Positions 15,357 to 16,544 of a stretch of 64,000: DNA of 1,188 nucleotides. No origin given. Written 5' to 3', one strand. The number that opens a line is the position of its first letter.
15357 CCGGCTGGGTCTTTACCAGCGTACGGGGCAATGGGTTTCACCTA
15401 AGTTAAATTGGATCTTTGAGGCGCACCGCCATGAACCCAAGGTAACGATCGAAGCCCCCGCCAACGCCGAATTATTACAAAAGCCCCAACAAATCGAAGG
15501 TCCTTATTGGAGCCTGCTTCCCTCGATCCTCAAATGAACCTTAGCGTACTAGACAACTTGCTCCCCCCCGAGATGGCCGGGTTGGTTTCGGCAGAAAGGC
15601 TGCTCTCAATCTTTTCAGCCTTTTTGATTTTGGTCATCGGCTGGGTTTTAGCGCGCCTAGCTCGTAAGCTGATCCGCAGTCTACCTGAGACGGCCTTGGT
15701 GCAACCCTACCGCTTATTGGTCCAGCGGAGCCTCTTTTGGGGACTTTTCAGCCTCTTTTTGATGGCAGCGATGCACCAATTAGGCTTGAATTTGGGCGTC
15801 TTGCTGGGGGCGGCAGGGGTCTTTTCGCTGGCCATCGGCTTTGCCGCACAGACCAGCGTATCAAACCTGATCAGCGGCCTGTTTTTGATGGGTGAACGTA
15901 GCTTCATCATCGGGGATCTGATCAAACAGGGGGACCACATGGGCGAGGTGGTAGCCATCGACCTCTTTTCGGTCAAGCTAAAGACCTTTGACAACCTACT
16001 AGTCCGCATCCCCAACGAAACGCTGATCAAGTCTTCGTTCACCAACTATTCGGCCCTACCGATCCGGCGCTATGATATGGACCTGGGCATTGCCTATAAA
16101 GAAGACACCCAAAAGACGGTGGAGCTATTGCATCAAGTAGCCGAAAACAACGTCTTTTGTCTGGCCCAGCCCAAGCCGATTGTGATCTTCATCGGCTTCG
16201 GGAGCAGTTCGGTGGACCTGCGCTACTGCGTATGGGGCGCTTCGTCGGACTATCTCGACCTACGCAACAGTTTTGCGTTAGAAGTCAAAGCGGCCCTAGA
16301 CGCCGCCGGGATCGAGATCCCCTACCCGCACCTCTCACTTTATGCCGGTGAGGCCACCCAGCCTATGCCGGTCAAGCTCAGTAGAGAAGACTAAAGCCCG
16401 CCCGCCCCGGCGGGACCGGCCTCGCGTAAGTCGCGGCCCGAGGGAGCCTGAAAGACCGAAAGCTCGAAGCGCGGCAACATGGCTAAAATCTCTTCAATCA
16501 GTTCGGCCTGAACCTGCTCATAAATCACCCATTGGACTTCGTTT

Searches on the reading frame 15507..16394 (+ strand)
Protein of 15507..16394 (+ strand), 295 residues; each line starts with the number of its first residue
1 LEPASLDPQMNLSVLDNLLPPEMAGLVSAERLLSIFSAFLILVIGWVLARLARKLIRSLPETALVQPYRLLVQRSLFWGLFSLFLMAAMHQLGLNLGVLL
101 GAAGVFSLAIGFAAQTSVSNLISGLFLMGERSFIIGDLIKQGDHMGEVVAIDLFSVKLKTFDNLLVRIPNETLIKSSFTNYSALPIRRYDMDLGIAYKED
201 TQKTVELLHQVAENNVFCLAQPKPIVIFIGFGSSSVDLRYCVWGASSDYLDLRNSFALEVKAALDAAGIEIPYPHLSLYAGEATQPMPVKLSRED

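Call 6: search_protein_families(library=pfam, proteins=[window:15507-16394:+])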
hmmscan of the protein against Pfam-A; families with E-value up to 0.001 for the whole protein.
window:15507-16394:+ (295 aa): 3 families
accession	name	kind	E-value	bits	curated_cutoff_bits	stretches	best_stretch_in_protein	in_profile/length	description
PF00924.24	MS_channel_2nd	-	9.9e-21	74.1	20.2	1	116-182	1-67/68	Mechanosensitive ion channel, beta-domain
PF21082.3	MS_channel_3rd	-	3.7e-08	34.1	21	1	191-271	3-88/88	Mechanosensitive ion channel MscS, C-terminal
PF05552.17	MS_channel_1st_1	-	2.1e-05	24.7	22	1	34-59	16-41/50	Mechanosensitive ion channel, conserved TM helix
